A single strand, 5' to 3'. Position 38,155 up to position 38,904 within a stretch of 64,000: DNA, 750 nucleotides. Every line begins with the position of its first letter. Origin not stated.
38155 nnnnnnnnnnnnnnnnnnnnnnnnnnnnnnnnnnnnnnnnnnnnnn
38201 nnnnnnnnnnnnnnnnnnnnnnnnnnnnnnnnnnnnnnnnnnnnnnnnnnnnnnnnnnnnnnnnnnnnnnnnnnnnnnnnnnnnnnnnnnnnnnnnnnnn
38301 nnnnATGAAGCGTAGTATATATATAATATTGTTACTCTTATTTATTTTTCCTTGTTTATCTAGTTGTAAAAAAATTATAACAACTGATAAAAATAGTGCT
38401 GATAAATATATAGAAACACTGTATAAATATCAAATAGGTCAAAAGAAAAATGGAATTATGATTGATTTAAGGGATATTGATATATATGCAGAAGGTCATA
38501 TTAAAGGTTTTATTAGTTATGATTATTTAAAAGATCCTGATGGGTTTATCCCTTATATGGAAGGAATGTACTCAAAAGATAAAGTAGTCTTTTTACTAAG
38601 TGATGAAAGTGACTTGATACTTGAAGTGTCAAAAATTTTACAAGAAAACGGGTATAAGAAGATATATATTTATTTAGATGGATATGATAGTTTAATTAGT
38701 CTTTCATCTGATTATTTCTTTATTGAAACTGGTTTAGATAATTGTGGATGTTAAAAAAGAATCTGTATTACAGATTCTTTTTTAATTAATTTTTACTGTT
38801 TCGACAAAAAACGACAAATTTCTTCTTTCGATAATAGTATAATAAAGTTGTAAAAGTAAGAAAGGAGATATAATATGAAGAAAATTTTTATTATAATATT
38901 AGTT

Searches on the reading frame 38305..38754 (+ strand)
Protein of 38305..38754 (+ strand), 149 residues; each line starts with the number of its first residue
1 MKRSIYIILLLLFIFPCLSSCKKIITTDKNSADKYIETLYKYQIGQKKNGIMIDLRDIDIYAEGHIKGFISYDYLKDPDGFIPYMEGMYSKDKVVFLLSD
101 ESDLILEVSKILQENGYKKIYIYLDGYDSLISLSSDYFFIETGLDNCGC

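Call 7: search_protein_families(library=ncbifam, max_evalue=0.1, proteins=[window:38305-38754:+])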
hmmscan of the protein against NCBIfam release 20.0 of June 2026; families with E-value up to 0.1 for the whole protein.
window:38305-38754:+ (149 aa): 2 families
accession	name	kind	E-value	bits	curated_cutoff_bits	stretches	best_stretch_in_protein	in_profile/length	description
NF037951.1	spanin2_2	subfamily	0.0071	16.5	100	1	3-49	3-48/107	bacteriophage spanin2 family protein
TIGR03500.1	FliO_TIGR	equivalog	0.055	13.5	55.25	1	7-49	1-44/70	flagellar biosynthetic protein FliO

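Call 83: search_protein_families(library=pfam, max_evalue=0.001, proteins=[window:38305-38754:+])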
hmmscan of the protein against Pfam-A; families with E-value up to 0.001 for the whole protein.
window:38305-38754:+ (149 aa): 1 family
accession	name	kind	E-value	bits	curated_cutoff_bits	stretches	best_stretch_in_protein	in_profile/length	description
PF00581.25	Rhodanese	-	3.3e-07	31.1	22.2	1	46-129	10-98/102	Rhodanese-like domain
